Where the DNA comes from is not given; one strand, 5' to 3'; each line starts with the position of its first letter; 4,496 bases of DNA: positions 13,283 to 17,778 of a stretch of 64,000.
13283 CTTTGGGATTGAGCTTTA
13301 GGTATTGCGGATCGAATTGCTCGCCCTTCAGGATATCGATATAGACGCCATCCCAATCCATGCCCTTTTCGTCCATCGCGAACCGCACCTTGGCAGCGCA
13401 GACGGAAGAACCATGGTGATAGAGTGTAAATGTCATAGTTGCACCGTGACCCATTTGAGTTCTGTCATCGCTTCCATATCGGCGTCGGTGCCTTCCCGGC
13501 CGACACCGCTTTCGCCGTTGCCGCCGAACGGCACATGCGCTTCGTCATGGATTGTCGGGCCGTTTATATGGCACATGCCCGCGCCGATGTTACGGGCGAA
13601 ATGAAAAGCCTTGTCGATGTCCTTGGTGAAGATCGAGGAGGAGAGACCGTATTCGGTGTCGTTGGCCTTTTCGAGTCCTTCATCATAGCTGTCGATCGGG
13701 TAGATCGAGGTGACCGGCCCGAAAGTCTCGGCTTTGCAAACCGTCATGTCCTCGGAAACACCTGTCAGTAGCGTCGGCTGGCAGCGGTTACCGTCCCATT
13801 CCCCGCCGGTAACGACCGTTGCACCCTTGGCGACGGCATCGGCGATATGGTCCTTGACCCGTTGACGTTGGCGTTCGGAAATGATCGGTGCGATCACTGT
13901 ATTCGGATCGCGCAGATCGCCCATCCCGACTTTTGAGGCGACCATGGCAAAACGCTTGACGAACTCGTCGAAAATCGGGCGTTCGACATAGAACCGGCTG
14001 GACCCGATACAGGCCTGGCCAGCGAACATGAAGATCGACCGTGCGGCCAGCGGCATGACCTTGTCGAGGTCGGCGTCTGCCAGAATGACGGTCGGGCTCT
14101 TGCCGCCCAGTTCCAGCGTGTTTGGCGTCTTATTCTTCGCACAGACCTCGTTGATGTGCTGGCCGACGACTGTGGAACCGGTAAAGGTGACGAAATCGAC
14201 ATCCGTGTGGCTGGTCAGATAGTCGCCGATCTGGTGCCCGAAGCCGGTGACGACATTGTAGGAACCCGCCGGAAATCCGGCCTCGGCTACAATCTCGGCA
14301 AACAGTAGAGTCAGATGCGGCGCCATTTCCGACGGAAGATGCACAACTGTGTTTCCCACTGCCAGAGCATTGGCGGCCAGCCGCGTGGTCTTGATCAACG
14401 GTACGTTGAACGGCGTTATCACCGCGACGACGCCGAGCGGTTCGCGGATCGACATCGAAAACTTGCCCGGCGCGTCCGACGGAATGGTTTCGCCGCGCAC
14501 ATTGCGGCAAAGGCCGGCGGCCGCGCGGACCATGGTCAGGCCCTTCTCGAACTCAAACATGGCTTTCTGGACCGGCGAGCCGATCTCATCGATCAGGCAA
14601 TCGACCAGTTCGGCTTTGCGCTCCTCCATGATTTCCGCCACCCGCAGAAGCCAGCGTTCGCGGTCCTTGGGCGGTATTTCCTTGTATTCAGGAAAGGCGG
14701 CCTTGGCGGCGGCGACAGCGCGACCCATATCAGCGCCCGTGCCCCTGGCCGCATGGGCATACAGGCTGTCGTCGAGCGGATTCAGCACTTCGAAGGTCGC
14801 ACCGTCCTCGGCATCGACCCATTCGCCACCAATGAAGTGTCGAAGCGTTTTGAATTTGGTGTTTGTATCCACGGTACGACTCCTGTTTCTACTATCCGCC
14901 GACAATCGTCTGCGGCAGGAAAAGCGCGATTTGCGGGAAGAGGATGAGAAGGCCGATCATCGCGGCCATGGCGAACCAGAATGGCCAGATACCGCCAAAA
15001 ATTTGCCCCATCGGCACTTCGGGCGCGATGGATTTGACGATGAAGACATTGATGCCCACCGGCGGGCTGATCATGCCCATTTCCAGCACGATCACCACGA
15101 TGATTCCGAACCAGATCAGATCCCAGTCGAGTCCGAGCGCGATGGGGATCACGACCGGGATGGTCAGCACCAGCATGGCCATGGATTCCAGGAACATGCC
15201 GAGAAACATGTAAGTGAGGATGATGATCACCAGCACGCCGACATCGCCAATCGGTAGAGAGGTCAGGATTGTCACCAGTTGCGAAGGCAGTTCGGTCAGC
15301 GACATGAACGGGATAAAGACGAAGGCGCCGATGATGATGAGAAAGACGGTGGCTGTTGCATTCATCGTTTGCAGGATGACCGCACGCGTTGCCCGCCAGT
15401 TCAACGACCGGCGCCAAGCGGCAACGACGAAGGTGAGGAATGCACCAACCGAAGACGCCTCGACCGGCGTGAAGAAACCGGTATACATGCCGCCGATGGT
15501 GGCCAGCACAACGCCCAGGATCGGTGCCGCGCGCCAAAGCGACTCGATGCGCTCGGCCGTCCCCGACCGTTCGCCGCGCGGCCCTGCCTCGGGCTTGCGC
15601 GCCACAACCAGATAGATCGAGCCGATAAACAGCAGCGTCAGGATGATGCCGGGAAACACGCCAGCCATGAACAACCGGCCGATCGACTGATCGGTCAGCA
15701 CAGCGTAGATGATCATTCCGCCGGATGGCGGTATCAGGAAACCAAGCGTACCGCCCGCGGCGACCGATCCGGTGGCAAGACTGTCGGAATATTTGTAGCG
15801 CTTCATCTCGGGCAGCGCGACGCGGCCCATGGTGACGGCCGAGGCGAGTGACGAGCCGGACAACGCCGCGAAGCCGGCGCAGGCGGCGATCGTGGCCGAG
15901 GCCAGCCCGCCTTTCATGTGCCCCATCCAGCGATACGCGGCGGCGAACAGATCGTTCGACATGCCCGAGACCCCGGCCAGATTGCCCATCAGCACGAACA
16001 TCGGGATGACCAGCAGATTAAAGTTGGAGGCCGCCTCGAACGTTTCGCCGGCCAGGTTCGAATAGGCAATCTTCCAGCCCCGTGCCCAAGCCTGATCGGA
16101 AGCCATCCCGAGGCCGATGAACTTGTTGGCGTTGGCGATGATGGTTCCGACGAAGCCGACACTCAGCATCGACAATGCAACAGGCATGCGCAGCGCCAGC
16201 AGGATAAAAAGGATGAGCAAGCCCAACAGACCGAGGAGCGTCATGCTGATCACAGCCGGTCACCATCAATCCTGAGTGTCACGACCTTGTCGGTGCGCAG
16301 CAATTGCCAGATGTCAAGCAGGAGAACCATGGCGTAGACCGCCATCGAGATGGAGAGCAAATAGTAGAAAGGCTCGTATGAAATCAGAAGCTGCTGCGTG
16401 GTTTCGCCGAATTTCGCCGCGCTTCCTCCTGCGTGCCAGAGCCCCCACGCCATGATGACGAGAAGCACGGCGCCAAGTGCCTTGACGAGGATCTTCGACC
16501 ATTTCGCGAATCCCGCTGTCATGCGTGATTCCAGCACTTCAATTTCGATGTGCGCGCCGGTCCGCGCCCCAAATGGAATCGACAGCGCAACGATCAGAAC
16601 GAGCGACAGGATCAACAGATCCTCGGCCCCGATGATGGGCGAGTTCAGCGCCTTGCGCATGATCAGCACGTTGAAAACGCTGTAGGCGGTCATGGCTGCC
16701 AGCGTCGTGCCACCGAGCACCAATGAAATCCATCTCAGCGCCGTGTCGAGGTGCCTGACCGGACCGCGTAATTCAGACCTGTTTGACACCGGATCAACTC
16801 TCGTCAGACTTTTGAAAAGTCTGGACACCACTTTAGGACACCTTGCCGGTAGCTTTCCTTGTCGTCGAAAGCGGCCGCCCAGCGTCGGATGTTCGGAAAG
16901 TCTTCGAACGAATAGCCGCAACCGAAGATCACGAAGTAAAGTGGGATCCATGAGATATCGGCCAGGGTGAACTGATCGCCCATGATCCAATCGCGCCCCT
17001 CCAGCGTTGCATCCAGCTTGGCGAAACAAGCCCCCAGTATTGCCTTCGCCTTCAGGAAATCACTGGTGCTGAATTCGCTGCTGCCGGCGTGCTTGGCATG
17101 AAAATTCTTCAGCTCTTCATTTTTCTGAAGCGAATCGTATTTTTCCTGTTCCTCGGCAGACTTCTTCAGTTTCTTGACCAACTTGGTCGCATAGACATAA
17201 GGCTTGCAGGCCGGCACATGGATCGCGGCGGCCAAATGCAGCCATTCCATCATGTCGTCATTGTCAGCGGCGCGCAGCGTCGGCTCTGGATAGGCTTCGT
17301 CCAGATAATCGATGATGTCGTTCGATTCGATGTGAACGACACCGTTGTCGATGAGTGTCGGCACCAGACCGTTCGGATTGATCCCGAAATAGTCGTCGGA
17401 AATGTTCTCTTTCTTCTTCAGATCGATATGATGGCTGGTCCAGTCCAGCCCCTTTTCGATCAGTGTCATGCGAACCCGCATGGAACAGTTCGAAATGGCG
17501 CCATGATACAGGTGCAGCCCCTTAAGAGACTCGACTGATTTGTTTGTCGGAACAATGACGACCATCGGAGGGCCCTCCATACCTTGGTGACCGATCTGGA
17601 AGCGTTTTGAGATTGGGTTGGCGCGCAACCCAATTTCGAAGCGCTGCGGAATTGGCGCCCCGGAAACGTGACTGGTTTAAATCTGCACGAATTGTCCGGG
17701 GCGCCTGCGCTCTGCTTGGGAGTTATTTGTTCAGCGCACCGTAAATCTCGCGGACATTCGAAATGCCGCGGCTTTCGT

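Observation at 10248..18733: Nine-gene operon combining a TRAP importer with two LigE/LigF-like GST paralogs, SDR, ALDH, a tandem OsmC-like protein and DUF2218: candidate undescribed glutathione-dependent catabolic pathway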

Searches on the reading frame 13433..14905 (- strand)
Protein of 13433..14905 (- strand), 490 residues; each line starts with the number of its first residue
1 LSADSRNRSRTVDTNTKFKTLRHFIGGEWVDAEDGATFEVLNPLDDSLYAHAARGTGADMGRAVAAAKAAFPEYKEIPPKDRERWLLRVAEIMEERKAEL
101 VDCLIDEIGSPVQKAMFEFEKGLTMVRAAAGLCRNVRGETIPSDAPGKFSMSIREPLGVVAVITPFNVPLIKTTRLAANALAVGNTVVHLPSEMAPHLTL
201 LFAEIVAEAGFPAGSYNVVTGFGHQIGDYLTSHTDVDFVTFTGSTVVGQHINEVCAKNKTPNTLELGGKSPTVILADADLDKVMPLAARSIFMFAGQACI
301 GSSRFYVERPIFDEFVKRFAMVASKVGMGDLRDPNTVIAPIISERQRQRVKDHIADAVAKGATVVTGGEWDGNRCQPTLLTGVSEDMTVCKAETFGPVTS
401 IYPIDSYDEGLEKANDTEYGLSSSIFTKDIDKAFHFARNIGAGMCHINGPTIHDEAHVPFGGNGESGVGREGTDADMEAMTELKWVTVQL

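Call 4: search_protein_families(library=pfam, proteins=[window:13433-14905:-], max_evalue=0.01)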
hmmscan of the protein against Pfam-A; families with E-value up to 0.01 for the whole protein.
window:13433-14905:- (490 aa): 2 families
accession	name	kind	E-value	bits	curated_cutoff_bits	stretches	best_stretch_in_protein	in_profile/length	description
PF00171.27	Aldedh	-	6.4e-155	516.6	23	1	29-486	1-461/461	Aldehyde dehydrogenase family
PF05893.19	LuxC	-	3.4e-05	23.4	21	1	150-319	82-255/401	Acyl-CoA reductase (LuxC)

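Call 5: search_protein_families(library=ncbifam, proteins=[window:13433-14905:-], max_evalue=0.01)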
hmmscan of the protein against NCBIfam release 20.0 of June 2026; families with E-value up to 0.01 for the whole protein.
window:13433-14905:- (490 aa): 43 families (the best 25 are shown)
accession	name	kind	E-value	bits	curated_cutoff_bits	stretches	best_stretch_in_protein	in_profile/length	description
TIGR03216.1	OH_muco_semi_DH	equivalog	7.4e-116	387.6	693.25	1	21-489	1-480/481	2-hydroxymuconic semialdehyde dehydrogenase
TIGR02299.1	HpaE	equivalog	2.6e-115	385.8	638.35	1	22-489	2-477/488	5-carboxymethyl-2-hydroxymuconate semialdehyde dehydrogenase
NF040648.1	lactal_redase_Meth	equivalog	2.6e-114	382.8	650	1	24-488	2-462/463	lactaldehyde dehydrogenase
TIGR01804.1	BADH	equivalog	2.7e-110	369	668.6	1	24-484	1-467/467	betaine-aldehyde dehydrogenase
NF010000.0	PRK13473.1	subfamily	5e-109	365.1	615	1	22-489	4-473/475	aminobutyraldehyde dehydrogenase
TIGR01780.1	SSADH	subfamily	1e-106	357.6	646.35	1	52-484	13-448/448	succinate-semialdehyde dehydrogenase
NF009725.0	PRK13252.1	equivalog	1.3e-106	357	593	1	18-490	4-481/488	betaine-aldehyde dehydrogenase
NF045736.1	PaDhStyDRhodo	equivalog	3.9e-105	352.1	800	1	23-489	5-478/479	phenylacetaldehyde dehydrogenase StyD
NF045735.1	PaDhStyDPseudo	equivalog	1.2e-104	350.7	850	1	23-488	5-481/483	phenylacetaldehyde dehydrogenase StyD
NF006916.0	PRK09407.1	equivalog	5.4e-101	338.8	521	1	11-489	11-493/526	succinic semialdehyde dehydrogenase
NF052305.1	DioxValDhHalo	equivalog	1.6e-100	337.3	750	1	20-485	4-478/483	2,5-dioxovalerate dehydrogenase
NF042993.1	AlphKGSA_gudD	equivalog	5e-100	335.5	770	1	19-489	2-481/481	alpha-ketoglutaric semialdehyde dehydrogenase GucD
NF008415.0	PRK11241.1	equivalog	1.5e-99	333.9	828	1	22-489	12-481/482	NADP-dependent succinate-semialdehyde dehydrogenase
NF007497.0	PRK10090.1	equivalog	3.3e-96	322.9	500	1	19-452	5-442/480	aldehyde dehydrogenase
NF007352.0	PRK09847.1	equivalog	3.1e-88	296.4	850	1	22-488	21-491/495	aldehyde dehydrogenase PuuC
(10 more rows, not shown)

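Call 32: search_solved_structures(query=window:13433-14905:-, max_evalue=1e-60)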
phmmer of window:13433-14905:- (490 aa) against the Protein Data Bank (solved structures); distinct sequences matched with E-value up to 1e-60: 158 (the best 60 are shown).
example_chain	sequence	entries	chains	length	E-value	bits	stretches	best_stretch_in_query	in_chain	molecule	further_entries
6qhn_A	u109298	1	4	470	3.6e-99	335.9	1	37-489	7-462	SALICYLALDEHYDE DEHYDROGENASE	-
9jw2_A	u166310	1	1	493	2e-97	330.1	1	23-489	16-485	4-hydroxybenzaldehyde dehydrogenase (NADP(+))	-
9jvs_A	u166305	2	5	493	1.5e-95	324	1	23-489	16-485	4-hydroxybenzaldehyde dehydrogenase (NADP(+))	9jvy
9ihb_A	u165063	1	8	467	1.6e-95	323.9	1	38-489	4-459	Vanillin dehydrogenase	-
9jem_A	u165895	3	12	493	1.6e-95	323.9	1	23-489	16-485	4-hydroxybenzaldehyde dehydrogenase (NADP(+))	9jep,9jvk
3r64_A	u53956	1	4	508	3.9e-95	322.6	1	20-488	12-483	NAD dependent benzaldehyde dehydrogenase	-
9jvl_A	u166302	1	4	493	7.9e-95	321.6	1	23-489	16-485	4-hydroxybenzaldehyde dehydrogenase (NADP(+))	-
9jv6_A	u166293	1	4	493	1.4e-94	320.8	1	23-489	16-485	4-hydroxybenzaldehyde dehydrogenase (NADP(+))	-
4jz6_A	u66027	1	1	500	1.9e-94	320.3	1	22-489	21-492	Salicylaldehyde dehydrogenase NahF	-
3jz4_A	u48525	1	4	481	8.7e-91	308.3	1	22-488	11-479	Succinate-semialdehyde dehydrogenase [NADP+]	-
4dng_A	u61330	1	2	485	9.9e-91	308.1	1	18-489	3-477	Uncharacterized aldehyde dehydrogenase AldY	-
7rad_A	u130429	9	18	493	1.1e-90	307.9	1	23-489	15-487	Aldehyde dehydrogenase X, mitochondrial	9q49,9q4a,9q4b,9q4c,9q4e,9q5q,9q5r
7mjc_A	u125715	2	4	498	1.1e-90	307.9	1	23-489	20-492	Aldehyde dehydrogenase X, mitochondrial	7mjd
7yob_A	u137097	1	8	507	1.4e-89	304.3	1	17-488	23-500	Aldehyde dehydrogenase 1A1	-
4go3_A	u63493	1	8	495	3.8e-89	302.9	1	24-484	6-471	Putative gamma-hydroxymuconic semialdehyde dehydrogenase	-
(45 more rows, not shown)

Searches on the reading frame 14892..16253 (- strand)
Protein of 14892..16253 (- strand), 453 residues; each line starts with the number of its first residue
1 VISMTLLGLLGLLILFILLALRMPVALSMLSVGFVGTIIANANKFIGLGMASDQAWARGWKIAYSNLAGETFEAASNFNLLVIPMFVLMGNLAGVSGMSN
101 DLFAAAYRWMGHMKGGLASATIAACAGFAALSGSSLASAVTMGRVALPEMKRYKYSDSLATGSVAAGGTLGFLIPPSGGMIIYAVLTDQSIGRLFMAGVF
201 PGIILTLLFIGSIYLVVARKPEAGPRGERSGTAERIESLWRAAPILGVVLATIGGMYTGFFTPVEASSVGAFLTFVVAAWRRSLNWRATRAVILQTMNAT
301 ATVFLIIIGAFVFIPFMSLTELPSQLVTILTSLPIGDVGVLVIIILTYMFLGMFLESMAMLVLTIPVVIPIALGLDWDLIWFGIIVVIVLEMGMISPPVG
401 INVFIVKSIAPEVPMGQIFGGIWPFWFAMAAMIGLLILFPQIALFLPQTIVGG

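Call 4: search_protein_families(library=pfam, proteins=[window:14892-16253:-], max_evalue=0.01)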
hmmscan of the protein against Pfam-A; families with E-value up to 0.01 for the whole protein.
window:14892-16253:- (453 aa): 1 family
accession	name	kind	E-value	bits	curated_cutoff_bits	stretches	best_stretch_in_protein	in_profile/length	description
PF06808.19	DctM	-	3.6e-93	313.1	23.8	1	12-442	1-413/413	Tripartite ATP-independent periplasmic transporter, DctM component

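Call 5: search_protein_families(library=ncbifam, proteins=[window:14892-16253:-], max_evalue=0.01)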
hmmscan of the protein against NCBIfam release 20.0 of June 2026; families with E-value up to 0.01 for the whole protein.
window:14892-16253:- (453 aa): 3 families
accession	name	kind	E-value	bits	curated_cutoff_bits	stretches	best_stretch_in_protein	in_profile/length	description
TIGR00786.1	dctM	subfamily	2e-93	313.3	268.45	1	64-447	24-405/405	TRAP transporter large permease subunit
NF011634.1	PRK15060.1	equivalog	3.6e-40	138.3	800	1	68-442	44-416/425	2,3-diketo-L-gulonate TRAP transporter large permease YiaN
TIGR02123.1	TRAP_fused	subfamily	4e-19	68.7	320.65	1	12-433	100-523/615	TRAP transporter fused permease subunit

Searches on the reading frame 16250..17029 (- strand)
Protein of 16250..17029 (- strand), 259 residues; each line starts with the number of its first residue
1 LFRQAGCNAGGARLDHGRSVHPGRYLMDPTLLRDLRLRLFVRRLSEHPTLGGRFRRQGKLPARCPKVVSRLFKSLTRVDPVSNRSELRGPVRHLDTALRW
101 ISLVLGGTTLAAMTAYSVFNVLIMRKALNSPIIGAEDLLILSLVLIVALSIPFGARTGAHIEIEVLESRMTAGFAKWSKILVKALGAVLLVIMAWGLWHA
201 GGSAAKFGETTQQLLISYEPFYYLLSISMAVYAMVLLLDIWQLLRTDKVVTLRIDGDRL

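Call 4: search_protein_families(library=pfam, proteins=[window:16250-17029:-], max_evalue=0.01)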
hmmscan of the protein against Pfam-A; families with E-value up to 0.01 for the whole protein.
window:16250-17029:- (259 aa): 1 family
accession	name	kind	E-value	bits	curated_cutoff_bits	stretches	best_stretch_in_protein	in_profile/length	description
PF04290.18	DctQ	-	1.1e-20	74.3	28.3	1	118-245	5-131/132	Tripartite ATP-independent periplasmic transporters, DctQ component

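Call 5: search_protein_families(library=ncbifam, proteins=[window:16250-17029:-], max_evalue=0.01)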
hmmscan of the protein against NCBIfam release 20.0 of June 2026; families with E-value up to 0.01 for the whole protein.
window:16250-17029:- (259 aa): 0 families

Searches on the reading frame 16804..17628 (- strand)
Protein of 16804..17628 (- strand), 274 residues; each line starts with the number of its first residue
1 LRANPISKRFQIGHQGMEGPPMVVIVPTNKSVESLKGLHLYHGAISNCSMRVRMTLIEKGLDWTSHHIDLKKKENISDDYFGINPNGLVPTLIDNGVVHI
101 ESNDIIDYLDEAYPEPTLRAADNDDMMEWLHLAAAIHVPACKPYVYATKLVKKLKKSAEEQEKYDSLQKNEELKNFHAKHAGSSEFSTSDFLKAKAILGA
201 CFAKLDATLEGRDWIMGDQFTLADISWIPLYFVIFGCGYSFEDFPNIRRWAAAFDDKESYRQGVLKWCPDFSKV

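Call 4: search_protein_families(library=pfam, proteins=[window:16804-17628:-], max_evalue=0.01)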
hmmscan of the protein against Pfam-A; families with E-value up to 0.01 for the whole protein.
window:16804-17628:- (274 aa): 6 families
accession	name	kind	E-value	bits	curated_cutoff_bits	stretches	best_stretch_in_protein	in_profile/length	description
PF13417.12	GST_N_3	-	2.2e-17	63.6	22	1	40-116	1-74/75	Glutathione S-transferase, N-terminal domain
PF13409.12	GST_N_2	-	3.6e-16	60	25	1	46-111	2-69/70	Glutathione S-transferase, N-terminal domain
PF02798.26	GST_N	-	2.1e-10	41.2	20.9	1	38-111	3-76/76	Glutathione S-transferase, N-terminal domain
PF00043.30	GST_C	-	3.6e-09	37.2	20.7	1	185-252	18-87/93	Glutathione S-transferase, C-terminal domain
PF13410.11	GST_C_2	-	3.2e-08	34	24.9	1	195-252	8-68/69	Glutathione S-transferase, C-terminal domain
PF14497.11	GST_C_3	-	0.0056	17.3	21.6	0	198-254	31-91/104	Glutathione S-transferase, C-terminal domain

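Call 5: search_protein_families(library=ncbifam, proteins=[window:16804-17628:-], max_evalue=0.01)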
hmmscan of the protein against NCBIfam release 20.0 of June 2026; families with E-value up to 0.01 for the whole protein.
window:16804-17628:- (274 aa): 11 families
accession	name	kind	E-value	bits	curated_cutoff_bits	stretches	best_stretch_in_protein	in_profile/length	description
TIGR01262.1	maiA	equivalog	4.6e-23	81.9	171.05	2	40-158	2-120/211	maleylacetoacetate isomerase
NF007831.0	PRK10542.1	equivalog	2.2e-16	60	198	1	46-137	8-106/201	glutathione transferase GstA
NF007016.1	PRK09481.1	equivalog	7.8e-14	51.6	314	1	38-118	11-88/209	stringent starvation protein SspA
NF050814.1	FtsZBindFzlA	equivalog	1.7e-13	50.8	300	1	39-261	6-207/228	FtsZ-binding protein FzlA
NF011693.0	PRK15113.1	equivalog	1.2e-09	38.1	150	1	45-119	15-89/214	glutathione transferase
NF008731.0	PRK11752.1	equivalog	3.7e-08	32.9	325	1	58-131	70-148/287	glutathione-dependent disulfide-bond oxidoreductase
NF007702.0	PRK10387.1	equivalog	7.9e-05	22.5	133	1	50-185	13-142/215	glutaredoxin 2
NF010579.0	PRK13972.1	equivalog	0.00025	20.6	332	0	40-96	4-59/215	GSH-dependent disulfide bond oxidoreductase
TIGR00862.1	O-ClC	subfamily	0.00084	19.2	358.95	0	45-115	16-85/236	intracellular chloride channel protein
NF042997.1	bet_ethrase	equivalog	0.00099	18.3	440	1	89-226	59-188/273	beta-etherase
TIGR02182.1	GRXB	equivalog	0.002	17.9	186.65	1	87-181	45-137/209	GrxB family glutaredoxin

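Call 7: search_solved_structures(query=window:16804-17565:-, max_evalue=0.001, show_alignments=1)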
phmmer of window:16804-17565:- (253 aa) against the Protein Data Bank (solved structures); distinct sequences matched with E-value up to 0.001: 176 (the best 60 are shown).
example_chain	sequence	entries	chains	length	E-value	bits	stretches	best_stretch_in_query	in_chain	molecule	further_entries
1e6b_A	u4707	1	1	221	6.3e-15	58.2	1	17-125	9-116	GLUTATHIONE S-TRANSFERASE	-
4f0c_A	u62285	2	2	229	2.5e-13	53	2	19-114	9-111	Glutathione transferase | Glutathione transferase Ure2p5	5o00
4xt0_A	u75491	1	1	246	5.3e-13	51.9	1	19-225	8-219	Protein LigF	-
4kgi_A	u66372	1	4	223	5.4e-13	51.9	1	25-116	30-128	Glutathione S-transferase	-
1a0f_A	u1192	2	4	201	6.2e-13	51.7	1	26-117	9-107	GLUTATHIONE S-TRANSFERASE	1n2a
4o7h_A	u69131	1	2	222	1e-12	51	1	18-99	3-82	Glutathione S-transferase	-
4mf5_A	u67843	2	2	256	1.4e-12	50.6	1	177-238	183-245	Glutathione S-transferase domain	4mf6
4qq7_A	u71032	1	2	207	1.5e-12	50.5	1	18-103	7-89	Putative stringent starvation protein A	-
6v91_A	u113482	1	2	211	2.5e-12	49.7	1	19-103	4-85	Stringent starvation protein A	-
3qav_A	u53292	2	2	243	3.2e-12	49.4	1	9-101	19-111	Rho-class glutathione S-transferase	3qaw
4i97_A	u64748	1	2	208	6.6e-12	48.3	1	30-94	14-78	DELTA CLASS 1 GLUTATHIONE S-TRANSFERASE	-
4kh7_A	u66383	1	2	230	1.2e-11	47.5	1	179-243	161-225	Glutathione s-transferase family protein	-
2v6k_A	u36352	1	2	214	2.4e-11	46.5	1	18-115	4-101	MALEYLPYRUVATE ISOMERASE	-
2jl4_A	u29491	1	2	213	2.6e-11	46.4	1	18-115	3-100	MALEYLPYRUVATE ISOMERASE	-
4hoj_A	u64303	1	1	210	3e-11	46.2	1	18-101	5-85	RegF protein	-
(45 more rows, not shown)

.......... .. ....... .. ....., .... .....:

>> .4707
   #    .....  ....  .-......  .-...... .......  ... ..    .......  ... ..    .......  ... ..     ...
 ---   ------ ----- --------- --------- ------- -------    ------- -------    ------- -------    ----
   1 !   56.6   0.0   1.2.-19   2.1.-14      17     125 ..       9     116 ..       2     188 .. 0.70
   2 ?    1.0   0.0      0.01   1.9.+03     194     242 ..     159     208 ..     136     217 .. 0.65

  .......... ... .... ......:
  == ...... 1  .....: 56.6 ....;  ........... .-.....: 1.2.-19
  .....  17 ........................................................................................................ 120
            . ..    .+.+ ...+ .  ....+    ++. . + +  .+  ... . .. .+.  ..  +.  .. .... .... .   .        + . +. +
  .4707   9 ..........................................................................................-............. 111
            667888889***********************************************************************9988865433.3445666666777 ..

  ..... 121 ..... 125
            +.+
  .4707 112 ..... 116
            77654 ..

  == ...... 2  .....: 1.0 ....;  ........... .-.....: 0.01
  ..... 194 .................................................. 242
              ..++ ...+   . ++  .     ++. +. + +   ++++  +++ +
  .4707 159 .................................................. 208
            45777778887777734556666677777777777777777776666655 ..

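Call 58: find_homologous_proteins(query=window:16804-17565:-, max_evalue=1e-10)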
Query window:16804-17565:- (253 aa): 1045 proteins with E <= 1e-10 among 1791 candidates; the best 120 are listed.
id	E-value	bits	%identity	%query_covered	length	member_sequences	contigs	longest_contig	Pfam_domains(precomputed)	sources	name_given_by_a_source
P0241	5.6e-172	588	100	100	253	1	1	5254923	PF13410.12,PF13417.13,PF02798.27,PF00043.31,PF13409.13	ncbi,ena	-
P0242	7.3e-154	528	87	100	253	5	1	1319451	PF13410.12,PF13417.13,PF02798.27,PF00043.31,PF13409.13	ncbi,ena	-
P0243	9.0e-153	525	87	100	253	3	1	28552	PF13410.12,PF13417.13,PF02798.27,PF00043.31,PF13409.13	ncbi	-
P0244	3.0e-151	520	86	100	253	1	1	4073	PF13410.12,PF13417.13,PF02798.27,PF00043.31,PF13409.13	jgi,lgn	jgi:glutathione S-transferase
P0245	1.7e-149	514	85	100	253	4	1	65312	PF13410.12,PF13417.13,PF02798.27,PF00043.31,PF13409.13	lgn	-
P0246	1.1e-148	511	84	100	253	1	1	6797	PF13410.12,PF13417.13,PF02798.27,PF00043.31,PF13409.13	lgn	-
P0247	9.7e-148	508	83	100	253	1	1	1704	PF13410.12,PF13417.13,PF02798.27,PF00043.31,PF13409.13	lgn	-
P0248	4.7e-147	506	83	100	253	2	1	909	PF13410.12,PF13417.13,PF02798.27,PF00043.31,PF13409.13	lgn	-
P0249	4.8e-147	506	83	100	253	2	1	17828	PF13410.12,PF13417.13,PF02798.27,PF00043.31,PF13409.13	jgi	jgi:GST-like protein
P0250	5.8e-147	506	84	100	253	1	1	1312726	PF13410.12,PF13417.13,PF02798.27,PF00043.31,PF13409.13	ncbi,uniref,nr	ncbi:glutathione S-transferase family protein [Shimia sp. Alg240-R146]|uniref:glutathione S-transfer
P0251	1.0e-146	505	82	100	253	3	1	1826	PF13417.13,PF02798.27,PF00043.31,PF13409.13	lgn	-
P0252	1.1e-146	505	83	100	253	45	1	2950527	PF13410.12,PF13417.13,PF02798.27,PF00043.31,PF13409.13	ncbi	-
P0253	1.8e-146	504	84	100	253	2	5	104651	PF13410.12,PF13417.13,PF02798.27,PF00043.31,PF13409.13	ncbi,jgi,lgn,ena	jgi:GST-like protein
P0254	6.4e-146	502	83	100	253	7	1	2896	PF13410.12,PF13417.13,PF02798.27,PF00043.31,PF13409.13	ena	-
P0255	6.9e-145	499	82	100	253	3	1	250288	PF13410.12,PF13417.13,PF02798.27,PF00043.31,PF13409.13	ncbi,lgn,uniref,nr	ncbi:glutathione S-transferase family protein [Shimia abyssi]|uniref:GST-like protein n=1 Tax=Shimia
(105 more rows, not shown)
